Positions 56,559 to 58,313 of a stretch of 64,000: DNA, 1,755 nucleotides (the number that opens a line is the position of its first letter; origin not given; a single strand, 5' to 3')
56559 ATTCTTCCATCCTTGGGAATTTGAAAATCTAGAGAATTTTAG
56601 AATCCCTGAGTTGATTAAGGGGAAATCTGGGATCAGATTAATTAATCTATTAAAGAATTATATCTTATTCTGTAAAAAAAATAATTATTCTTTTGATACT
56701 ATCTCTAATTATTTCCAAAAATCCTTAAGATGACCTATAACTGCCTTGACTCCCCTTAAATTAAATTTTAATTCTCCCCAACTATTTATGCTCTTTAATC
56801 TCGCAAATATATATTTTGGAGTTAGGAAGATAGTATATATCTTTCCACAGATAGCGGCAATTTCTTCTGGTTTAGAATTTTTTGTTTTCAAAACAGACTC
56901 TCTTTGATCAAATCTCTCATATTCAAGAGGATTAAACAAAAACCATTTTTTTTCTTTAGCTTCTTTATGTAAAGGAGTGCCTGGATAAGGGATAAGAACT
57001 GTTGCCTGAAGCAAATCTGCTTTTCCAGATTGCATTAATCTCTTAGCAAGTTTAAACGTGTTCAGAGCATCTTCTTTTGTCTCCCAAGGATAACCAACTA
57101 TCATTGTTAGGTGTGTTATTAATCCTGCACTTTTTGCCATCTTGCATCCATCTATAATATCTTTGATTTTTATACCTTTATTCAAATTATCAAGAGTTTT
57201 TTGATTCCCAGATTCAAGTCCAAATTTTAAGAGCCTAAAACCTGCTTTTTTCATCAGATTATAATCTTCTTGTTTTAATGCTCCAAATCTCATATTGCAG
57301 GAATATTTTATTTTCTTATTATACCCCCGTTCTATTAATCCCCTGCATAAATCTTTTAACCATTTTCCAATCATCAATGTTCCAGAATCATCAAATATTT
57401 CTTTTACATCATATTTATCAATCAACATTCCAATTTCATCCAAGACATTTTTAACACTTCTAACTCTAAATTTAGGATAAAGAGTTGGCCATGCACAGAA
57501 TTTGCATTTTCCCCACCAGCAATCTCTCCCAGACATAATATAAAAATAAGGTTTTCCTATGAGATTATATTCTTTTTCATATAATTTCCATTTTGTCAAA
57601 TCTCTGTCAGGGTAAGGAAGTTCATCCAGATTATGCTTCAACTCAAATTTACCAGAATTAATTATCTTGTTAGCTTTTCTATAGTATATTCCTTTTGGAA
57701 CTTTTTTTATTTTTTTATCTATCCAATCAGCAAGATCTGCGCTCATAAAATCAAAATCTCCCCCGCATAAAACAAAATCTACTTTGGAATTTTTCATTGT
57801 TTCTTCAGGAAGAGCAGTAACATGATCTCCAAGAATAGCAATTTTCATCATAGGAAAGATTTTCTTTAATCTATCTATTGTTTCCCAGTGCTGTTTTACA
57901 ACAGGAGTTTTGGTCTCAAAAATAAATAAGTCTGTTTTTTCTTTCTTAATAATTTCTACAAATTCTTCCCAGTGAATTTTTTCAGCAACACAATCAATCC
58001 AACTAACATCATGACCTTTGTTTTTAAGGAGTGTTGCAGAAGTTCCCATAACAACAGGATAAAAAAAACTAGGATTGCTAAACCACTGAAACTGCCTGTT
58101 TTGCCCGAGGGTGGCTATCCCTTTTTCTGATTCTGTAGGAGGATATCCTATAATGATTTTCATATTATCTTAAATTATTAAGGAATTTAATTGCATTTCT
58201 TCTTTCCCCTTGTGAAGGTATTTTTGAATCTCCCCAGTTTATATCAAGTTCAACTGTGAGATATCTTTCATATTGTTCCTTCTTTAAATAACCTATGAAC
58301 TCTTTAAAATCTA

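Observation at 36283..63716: Very large surface-glycan locus with three cobalamin-dependent radical SAM enzymes, one SPASM radical SAM and two SAM methyltransferases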

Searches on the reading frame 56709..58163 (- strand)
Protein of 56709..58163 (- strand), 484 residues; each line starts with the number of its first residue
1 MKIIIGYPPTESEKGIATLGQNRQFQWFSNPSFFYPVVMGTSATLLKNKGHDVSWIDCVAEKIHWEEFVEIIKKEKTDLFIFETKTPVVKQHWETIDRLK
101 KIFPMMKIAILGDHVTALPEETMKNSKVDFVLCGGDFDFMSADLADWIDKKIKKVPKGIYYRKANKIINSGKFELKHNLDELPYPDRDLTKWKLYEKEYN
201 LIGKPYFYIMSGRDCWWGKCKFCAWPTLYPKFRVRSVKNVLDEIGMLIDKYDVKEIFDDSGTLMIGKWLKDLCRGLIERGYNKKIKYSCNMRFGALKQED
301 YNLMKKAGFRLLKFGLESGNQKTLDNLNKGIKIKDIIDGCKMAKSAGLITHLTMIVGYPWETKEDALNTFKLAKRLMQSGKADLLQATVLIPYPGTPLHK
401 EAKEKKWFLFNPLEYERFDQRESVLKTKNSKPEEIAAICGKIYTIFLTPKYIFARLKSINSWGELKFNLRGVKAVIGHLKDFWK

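Call 6: search_protein_families(library=pfam, proteins=[window:56709-58163:-], max_evalue=0.01)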
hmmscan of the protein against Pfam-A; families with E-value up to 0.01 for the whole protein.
window:56709-58163:- (484 aa): 2 families
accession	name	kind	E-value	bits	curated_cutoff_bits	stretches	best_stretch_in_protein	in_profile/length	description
PF04055.27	Radical_SAM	-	9.7e-20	71.8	29.5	1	213-372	5-165/166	Radical SAM superfamily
PF02310.24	B12-binding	-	2e-08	34.5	32.1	1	43-134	21-111/121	B12 binding domain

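Call 11: search_protein_families(library=ncbifam, proteins=[window:56709-58163:-], max_evalue=0.001)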
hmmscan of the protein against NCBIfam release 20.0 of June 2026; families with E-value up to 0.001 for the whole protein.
window:56709-58163:- (484 aa): 23 families
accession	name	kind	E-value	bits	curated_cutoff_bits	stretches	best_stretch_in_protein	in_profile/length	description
TIGR03471.1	HpnJ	equivalog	2.8e-57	194.7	577.6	1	32-473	30-461/472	hopanoid biosynthesis associated radical SAM protein HpnJ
TIGR02026.1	BchE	equivalog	1.8e-38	132.6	481.35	1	44-455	30-436/497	magnesium-protoporphyrin IX monomethyl ester anaerobic oxidative cyclase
TIGR04479.1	bcpD_PhpK_rSAM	subfamily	2.6e-28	98.7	600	1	26-402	63-431/504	PhpK family radical SAM P-methyltransferase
TIGR03975.1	rSAM_ocin_1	subfamily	1.4e-27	96.5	281.85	1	97-366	149-420/606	RiPP maturation radical SAM C-methyltransferase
TIGR04072.2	rSAM_ladder_B12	equivalog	4.2e-24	85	360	1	29-405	11-375/443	lipid biosynthesis B12-binding/radical SAM protein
TIGR04013.1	B12_SAM_MJ_1487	hypoth_equivalog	1.9e-23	82.9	251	2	310-403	267-358/382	TIGR04013 family B12-binding domain/radical SAM domain-containing protein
NF050148.1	rSAM_ApyD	equivalog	1.5e-22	79.7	750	1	97-403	95-394/645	RiPP biosynthesis radical SAM protein ApyD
TIGR04014.1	B12_SAM_MJ_0865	equivalog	9.8e-21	74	360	1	74-403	36-359/434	methyl-coenzyme M reductase glutamine C-methyltransferase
TIGR04385.1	B12_rSAM_cofa1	equivalog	3.3e-20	72.7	450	1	92-377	86-365/438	B12 lower ligand biosynthesis radical SAM protein BzaD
TIGR04367.1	HpnR_B12_rSAM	equivalog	7.9e-17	60.9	650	1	39-428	25-395/490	hopanoid C-3 methylase HpnR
NF038361.1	rSAM_Sden_1168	equivalog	4.8e-16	58.4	575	1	127-377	198-452/560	Sden_1168 family B12-binding radical SAM P-methyltransferase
TIGR04295.1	B12_rSAM_oligo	hypoth_equivalog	9.5e-15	54.2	400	1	33-400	22-382/422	TIGR04295 family B12-binding domain-containing radical SAM protein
TIGR03960.1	rSAM_fuse_unch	hypoth_equivalog_domain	8.5e-13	47.7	462.3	1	213-378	260-426/605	TIGR03960 family B12-binding radical SAM protein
NF033070.1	rSAM_AprD4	equivalog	4e-11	42.5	500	1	182-429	173-414/456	AprD4 family radical SAM diol-dehydratase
NF040542.1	rSAM_RCCLKC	equivalog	1.5e-10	40.9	450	1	34-402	11-377/423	arsinothricin biosynthesis radical SAM protein ArsL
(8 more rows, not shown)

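Call 16: search_solved_structures(query=window:56709-58163:-, max_evalue=0.01)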
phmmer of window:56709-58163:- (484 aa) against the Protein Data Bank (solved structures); distinct sequences matched with E-value up to 0.01: 3.
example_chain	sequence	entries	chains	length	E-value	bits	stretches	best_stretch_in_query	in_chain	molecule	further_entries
9ccb_A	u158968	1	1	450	6.7e-10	41.6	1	199-405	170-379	Radical SAM core domain-containing protein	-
6fd2_B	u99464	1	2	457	1.4e-07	34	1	219-408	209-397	Putative apramycin biosynthetic oxidoreductase 4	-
4jc0_A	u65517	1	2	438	0.0004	22.6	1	185-386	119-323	Ribosomal protein S12 methylthiotransferase RimO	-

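Call 17: find_homologous_proteins(query=window:56709-58163:-, max_evalue=1e-10)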
Query window:56709-58163:- (484 aa): 6003 proteins with E <= 1e-10 among 8000 candidates; the best 120 are listed.
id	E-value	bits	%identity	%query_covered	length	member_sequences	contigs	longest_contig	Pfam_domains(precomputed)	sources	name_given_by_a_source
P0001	0.0e+0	1130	100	100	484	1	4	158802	PF04055.28,PF02310.25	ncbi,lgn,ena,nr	ncbi:coproporphyrinogen III oxidase [archaeon BMS3Abin17]|nr:coproporphyrinogen III oxidase [archaeo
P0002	1.3e-274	930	80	100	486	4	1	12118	PF04055.28,PF02310.25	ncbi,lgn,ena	-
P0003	4.3e-270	915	79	100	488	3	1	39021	PF04055.28,PF02310.25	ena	-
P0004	1.3e-266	903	78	100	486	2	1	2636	PF04055.28,PF02310.25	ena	-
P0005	1.5e-266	903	78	100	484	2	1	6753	PF04055.28,PF02310.25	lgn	-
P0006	2.8e-264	896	77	100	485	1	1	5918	PF04055.28,PF02310.25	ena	-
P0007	6.3e-264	895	79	100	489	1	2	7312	PF04055.28,PF02310.25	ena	-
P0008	4.6e-263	892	77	100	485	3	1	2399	PF04055.28,PF02310.25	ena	-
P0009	2.8e-262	889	77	100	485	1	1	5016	PF04055.28,PF02310.25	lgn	-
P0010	4.6e-262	888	77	100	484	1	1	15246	PF04055.28,PF02310.25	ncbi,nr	ncbi:Ribosomal protein S12 methylthiotransferase RimO [uncultured archaeon]|nr:Ribosomal protein S12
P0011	6.5e-262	888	76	100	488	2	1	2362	PF04055.28,PF02310.25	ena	-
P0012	8.9e-262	887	76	100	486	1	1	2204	PF04055.28,PF02310.25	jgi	-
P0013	1.5e-261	887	77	100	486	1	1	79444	PF04055.28,PF02310.25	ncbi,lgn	-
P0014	2.0e-261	886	77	100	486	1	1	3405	PF04055.28,PF02310.25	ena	-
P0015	2.0e-261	886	78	100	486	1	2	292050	PF04055.28,PF02310.25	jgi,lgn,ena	-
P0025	5.3e-260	882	76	100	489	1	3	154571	PF04055.28,PF02310.25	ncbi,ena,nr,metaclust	ncbi:hypothetical protein A3K82_03315 [Candidatus Pacearchaeota archaeon RBG_19FT_COMBO_34_9]|nr:MAG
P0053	5.0e-257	872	74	100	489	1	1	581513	PF04055.28,PF02310.25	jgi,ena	-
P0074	4.9e-255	865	74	100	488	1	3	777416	PF04055.28,PF02310.25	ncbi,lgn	-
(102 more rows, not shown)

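Call 18: find_encoding_contigs(protein=P0074, flank=8000, max_places=2)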
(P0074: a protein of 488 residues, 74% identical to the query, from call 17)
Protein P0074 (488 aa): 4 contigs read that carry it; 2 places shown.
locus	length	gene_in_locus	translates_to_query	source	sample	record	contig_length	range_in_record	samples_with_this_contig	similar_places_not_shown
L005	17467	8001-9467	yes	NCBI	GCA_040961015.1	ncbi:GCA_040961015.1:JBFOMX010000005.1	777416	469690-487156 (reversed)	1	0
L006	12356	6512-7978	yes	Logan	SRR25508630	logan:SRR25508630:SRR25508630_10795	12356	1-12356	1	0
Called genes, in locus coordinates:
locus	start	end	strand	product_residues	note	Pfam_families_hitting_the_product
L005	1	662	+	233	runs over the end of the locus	PF01370:Epimerase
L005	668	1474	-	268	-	PF01008:IF-2B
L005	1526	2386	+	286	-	PF01944:SpoIIM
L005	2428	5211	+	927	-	PF02516:STT3, PF21436:STT3-PglB_core (weak)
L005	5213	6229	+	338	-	PF00953:Glycos_transf_4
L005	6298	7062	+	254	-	PF00535:Glycos_transf_2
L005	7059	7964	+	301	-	PF13641:Glyco_tranf_2_3, PF00535:Glycos_transf_2, PF13632:Glyco_trans_2_3 (faint)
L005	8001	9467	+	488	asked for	PF02310:B12-binding, PF04055:Radical_SAM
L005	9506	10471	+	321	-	PF03706:LPG_synthase_TM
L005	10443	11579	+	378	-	-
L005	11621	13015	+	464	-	PF02310:B12-binding, PF04055:Radical_SAM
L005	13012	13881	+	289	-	PF01663:Phosphodiest (weak)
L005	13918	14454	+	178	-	PF13489:Methyltransf_23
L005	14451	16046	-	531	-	PF02366:PMT (weak), PF13231:PMT_2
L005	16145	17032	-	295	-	PF00535:Glycos_transf_2, PF13641:Glyco_tranf_2_3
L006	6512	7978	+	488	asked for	PF02310:B12-binding, PF04055:Radical_SAM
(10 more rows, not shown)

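Call 19: find_encoding_contigs(protein=P0053, flank=8000, max_places=2)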
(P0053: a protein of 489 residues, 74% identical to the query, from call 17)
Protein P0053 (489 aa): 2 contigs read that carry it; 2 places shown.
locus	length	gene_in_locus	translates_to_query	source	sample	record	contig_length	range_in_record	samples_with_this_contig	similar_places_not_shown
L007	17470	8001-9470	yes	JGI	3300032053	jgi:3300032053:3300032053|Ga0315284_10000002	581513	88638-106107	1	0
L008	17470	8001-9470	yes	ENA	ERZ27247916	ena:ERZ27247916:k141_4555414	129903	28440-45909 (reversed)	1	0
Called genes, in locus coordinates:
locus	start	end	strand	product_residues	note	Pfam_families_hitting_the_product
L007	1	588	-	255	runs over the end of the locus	PF01261:AP_endonuc_2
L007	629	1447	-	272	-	PF01008:IF-2B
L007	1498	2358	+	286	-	PF01944:SpoIIM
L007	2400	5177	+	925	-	PF02516:STT3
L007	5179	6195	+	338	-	PF00953:Glycos_transf_4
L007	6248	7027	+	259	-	PF00535:Glycos_transf_2, PF13641:Glyco_tranf_2_3 (weak)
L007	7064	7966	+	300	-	PF00535:Glycos_transf_2, PF13641:Glyco_tranf_2_3, PF13632:Glyco_trans_2_3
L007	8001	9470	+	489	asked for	PF02310:B12-binding, PF04055:Radical_SAM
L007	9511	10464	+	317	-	PF03706:LPG_synthase_TM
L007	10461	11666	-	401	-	PF01663:Phosphodiest, PF01676:Metalloenzyme (weak)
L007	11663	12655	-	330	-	PF01073:3Beta_HSD, PF01370:Epimerase, PF02719:Polysacc_synt_2, PF04321:RmlD_sub_bind, PF05368:NmrA, PF07993:NAD_binding_4, PF13460:NAD_binding_10, PF16363:GDP_Man_Dehyd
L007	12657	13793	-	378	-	-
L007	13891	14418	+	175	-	PF13489:Methyltransf_23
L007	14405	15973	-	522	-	PF13231:PMT_2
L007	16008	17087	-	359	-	-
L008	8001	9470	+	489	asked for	PF02310:B12-binding, PF04055:Radical_SAM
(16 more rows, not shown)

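Call 20: find_encoding_contigs(protein=P0025, flank=8000, max_places=2)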
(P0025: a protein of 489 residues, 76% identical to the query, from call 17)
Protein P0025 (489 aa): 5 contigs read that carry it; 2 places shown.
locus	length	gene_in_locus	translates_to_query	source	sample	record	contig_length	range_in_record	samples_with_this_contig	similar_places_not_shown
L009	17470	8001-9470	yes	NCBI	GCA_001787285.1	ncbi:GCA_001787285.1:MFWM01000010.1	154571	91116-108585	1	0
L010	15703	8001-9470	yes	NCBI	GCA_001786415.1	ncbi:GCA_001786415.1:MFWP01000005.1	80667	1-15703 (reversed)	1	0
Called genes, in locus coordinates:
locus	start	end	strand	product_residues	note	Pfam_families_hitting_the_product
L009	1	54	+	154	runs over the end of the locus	PF02996:Prefoldin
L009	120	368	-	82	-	PF05016:ParE_toxin, PF15781:ParE-like_toxin (weak)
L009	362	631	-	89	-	PF04014:MazE_antitoxin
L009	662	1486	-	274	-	PF01008:IF-2B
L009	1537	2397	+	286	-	PF01944:SpoIIM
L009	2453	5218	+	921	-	PF02516:STT3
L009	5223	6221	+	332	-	PF00953:Glycos_transf_4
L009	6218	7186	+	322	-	PF03706:LPG_synthase_TM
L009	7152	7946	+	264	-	PF00535:Glycos_transf_2, PF13641:Glyco_tranf_2_3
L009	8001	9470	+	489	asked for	PF02310:B12-binding, PF04055:Radical_SAM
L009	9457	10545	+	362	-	PF04055:Radical_SAM, PF13186:SPASM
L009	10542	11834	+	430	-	-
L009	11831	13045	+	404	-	PF01663:Phosphodiest, PF01676:Metalloenzyme (weak)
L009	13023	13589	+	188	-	-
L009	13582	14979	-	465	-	PF02310:B12-binding, PF04055:Radical_SAM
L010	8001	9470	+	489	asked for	PF02310:B12-binding, PF04055:Radical_SAM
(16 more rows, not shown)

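Call 24: find_related_loci(query=window:56709-58163:-, collection=genome_contigs, flank=10000)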
Query window:56709-58163:- (484 aa) in genome_contigs; peptide patterns used: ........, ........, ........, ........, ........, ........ (x = any residue, [..] = any of these).
203 stretches matched a pattern; 160 encode a relative of the query (tblastn E <= 1e-3); the best 80 are kept; 80 distinct loci.
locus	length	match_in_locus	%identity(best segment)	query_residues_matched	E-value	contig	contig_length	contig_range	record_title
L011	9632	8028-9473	80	1-482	0e+0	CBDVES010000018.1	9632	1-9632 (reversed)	MAG TPA_asm: uncultured archaeon isolate SRR22302360_concoct_122 genome assembly, contig: ERZ25073602.2535, whole genome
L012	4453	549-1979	79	6-482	0e+0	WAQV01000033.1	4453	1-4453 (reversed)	MAG: Candidatus Pacearchaeota archaeon isolate S146_159_esom k151_391735, whole genome shotgun sequence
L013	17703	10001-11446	76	1-482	0e+0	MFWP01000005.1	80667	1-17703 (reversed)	MAG: Candidatus Pacearchaeota archaeon RBG_19FT_COMBO_34_9 rbg_19ft_combo_scaffold_311, whole genome shotgun sequence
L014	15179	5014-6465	75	1-484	0e+0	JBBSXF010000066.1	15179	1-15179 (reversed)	MAG: Nanoarchaeota archaeon isolate H41-bin124_1 H41_bin124_1_000000000066, whole genome shotgun sequence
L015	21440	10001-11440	76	1-482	0e+0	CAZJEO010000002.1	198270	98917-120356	MAG TPA_asm: Candidatus Woesearchaeota archaeon isolate binchicken_co136_1 genome assembly, contig: NODE_19_length_19827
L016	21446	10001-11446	76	1-482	0e+0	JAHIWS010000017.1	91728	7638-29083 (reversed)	MAG: Nanoarchaeota archaeon isolate MM_PW_MetaG.mb.9 MM_PW_MetaG.mb.9_k141_435996, whole genome shotgun sequence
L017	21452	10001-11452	75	1-484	0e+0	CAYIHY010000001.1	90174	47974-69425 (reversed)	MAG TPA_asm: Candidatus Woesearchaeota archaeon isolate ERP119705_co22_17 genome assembly, contig: NODE_111_length_90174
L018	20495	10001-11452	75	1-484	0e+0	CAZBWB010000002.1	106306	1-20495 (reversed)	MAG TPA_asm: Candidatus Woesearchaeota archaeon isolate binchicken_co178_247 genome assembly, contig: NODE_369_length_10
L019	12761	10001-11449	75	1-483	0e+0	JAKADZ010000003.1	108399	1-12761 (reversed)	MAG: Nanoarchaeota archaeon isolate WY1.bin114 NODE_303_length_108399_cov_5.092499, whole genome shotgun sequence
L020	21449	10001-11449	75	1-483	0e+0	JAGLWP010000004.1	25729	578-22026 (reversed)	MAG: Candidatus Pacearchaeota archaeon isolate RS_12_27 ZL285.bin.27.fa_4, whole genome shotgun sequence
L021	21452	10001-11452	74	1-484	0e+0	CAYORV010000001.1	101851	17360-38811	MAG TPA_asm: Candidatus Woesearchaeota archaeon isolate SRP104257_co1_218 genome assembly, contig: NODE_14_length_101851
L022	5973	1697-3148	76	1-484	0e+0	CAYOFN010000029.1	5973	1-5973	MAG TPA_asm: Candidatus Woesearchaeota archaeon isolate SRP178699_co1_587 genome assembly, contig: NODE_19548_length_597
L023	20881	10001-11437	74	6-484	0e+0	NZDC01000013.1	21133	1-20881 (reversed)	MAG: Candidatus Pacearchaeota archaeon isolate ARS1126 MHASMcontig_153951, whole genome shotgun sequence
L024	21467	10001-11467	75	1-482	0e+0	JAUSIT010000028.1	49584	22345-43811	MAG: Nanoarchaeota archaeon isolate E14_metabat.bin.268 E14_k141_1533419, whole genome shotgun sequence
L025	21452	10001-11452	74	1-484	0e+0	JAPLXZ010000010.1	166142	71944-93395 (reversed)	MAG: Candidatus Pacearchaeota archaeon isolate LacPavin_0920_SED3_MAG_32_16 LacPavin_0920_SED3_scaffold_1052534, whole g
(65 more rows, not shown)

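Call 31: search_dna_similar(query=window:56709-58163:-, collection=plasmids, mode=protein, max_evalue=1e-8, max_rows=25)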
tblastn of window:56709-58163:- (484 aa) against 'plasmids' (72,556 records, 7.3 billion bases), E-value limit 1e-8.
Records with a match: 63; places in all: 67; records where one place covers at least 80% of the query: 22.
Best place of each record, by identity: <60% 63.
By first word of the organism name: Azospirillum 10; Mycetohabitans 9; Streptomyces 6; Paraburkholderia 4; Lawsonia 3; Burkholderia 3; Caballeronia 3; Solidesulfovibrio 2; Clostridium 2; Skermanella 2; and 16 more.
By predicted mobility (MOB-suite, as given by PLSDB): non-mobilizable 45; mobilizable 12; conjugative 6.
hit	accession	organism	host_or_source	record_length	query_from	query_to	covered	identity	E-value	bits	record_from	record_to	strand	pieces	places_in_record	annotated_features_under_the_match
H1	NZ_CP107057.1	Lawsonia intracellularis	-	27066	32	480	93%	28.6%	5e-41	164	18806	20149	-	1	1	radical SAM protein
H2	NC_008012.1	Lawsonia intracellularis PHE/MN1-00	Sus scrofa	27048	32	480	93%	28.6%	5e-41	164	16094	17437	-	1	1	radical SAM protein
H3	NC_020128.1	Lawsonia intracellularis N343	-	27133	32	480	93%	28.6%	5e-41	164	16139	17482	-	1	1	radical SAM protein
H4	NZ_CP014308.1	Burkholderia sp. PAMC 26561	single cell,lichen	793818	32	438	84%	30.9%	6e-34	143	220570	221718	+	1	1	hpnJ: hopanoid biosynthesis associated radical SAM protein HpnJ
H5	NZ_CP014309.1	Burkholderia sp. PAMC 26561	single cell,lichen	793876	32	438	84%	30.9%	6e-34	143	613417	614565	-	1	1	hpnJ: hopanoid biosynthesis associated radical SAM protein HpnJ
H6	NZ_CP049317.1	Caballeronia sp. SBC2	whole organism,soil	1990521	32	438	84%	29.0%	5e-33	140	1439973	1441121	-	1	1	none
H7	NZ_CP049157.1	Caballeronia sp. SBC1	whole organism,soil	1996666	32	438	84%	29.0%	5e-33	140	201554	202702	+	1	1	none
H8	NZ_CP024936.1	Paraburkholderia graminis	soil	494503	32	411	79%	30.3%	3e-31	135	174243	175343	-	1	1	hpnJ: hopanoid biosynthesis associated radical SAM protein HpnJ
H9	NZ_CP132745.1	Mycetohabitans endofungorum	-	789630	32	411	79%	29.8%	8e-30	131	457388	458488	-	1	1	hpnJ: hopanoid biosynthesis associated radical SAM protein HpnJ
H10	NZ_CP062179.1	Mycetohabitans endofungorum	Rhizopus microsporus,bacterial ...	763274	32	411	79%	29.8%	1e-29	130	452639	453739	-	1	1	hpnJ: hopanoid biosynthesis associated radical SAM protein HpnJ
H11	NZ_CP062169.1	Mycetohabitans endofungorum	Rhizopus microsporus,bacterial ...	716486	32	411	79%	29.8%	1e-29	130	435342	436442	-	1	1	hpnJ: hopanoid biosynthesis associated radical SAM protein HpnJ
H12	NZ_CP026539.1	Solidesulfovibrio carbinolicus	-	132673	38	477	91%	25.6%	2e-31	135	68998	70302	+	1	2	radical SAM protein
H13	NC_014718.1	Mycetohabitans rhizoxinica HKI 454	-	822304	32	411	79%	29.6%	4e-29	129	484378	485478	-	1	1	hpnJ: hopanoid biosynthesis associated radical SAM protein HpnJ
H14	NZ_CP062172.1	Mycetohabitans rhizoxinica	Rhizopus microsporus,bacterial ...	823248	32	411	79%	29.6%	4e-29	129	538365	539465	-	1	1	hpnJ: hopanoid biosynthesis associated radical SAM protein HpnJ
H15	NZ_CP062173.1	Mycetohabitans rhizoxinica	Rhizopus microsporus,bacterial ...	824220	32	411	79%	29.6%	6e-29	128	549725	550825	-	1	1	hpnJ: hopanoid biosynthesis associated radical SAM protein HpnJ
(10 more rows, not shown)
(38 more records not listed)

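Call 32: get_annotated_region(hit=H4, flank=6000)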
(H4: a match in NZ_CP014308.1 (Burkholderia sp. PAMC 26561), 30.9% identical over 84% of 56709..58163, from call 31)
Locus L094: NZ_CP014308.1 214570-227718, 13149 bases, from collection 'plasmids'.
description: Burkholderia sp. PAMC 26561 plasmid unnamed1, complete sequence
organism: Burkholderia sp. PAMC 26561 (NCBI taxid 1795043)
taxonomy: Bacteria; Pseudomonadota; Betaproteobacteria; Burkholderiales; Burkholderiaceae; Burkholderia; Burkholderia sp. PAMC 26561
host: -; source: single cell,lichen; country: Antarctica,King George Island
typing (MOB-suite, as given by PLSDB): non-mobilizable
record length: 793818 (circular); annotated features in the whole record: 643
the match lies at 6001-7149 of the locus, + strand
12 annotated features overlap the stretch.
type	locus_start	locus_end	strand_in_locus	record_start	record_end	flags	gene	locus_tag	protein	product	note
CDS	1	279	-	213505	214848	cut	-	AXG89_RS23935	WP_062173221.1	sorbosone dehydrogenase family protein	-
CDS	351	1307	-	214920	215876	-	-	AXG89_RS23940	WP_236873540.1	HoxN/HupN/NixA family nickel/cobalt transporter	-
CDS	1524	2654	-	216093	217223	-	-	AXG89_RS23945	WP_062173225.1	aldo/keto reductase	-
CDS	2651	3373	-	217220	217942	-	larB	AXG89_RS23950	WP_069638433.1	nickel pincer cofactor biosynthesis protein LarB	GO:0006189 - 'de novo' IMP biosynthetic process [Evidence IEA]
CDS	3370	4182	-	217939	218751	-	-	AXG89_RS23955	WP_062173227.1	ATP-binding protein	-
CDS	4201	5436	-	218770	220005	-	-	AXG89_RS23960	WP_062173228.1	LarC family nickel insertion protein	-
CDS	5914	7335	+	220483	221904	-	hpnJ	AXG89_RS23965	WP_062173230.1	hopanoid biosynthesis associated radical SAM protein HpnJ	-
CDS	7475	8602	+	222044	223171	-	hpnI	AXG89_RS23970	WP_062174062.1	bacteriohopanetetrol glucosamine biosynthesis glycosyltransferase HpnI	-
CDS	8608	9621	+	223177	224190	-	-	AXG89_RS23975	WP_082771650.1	lysylphosphatidylglycerol synthase domain-containing protein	-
CDS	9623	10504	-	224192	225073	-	hpnK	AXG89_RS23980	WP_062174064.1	hopanoid biosynthesis-associated protein HpnK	GO:0005975 - carbohydrate metabolic process [Evidence IEA]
CDS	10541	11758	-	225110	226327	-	hpnI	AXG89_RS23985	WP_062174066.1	bacteriohopanetetrol glucosamine biosynthesis glycosyltransferase HpnI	-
CDS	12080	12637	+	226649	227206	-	-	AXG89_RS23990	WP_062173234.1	cytochrome b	GO:0022904 - respiratory electron transport chain [Evidence IEA]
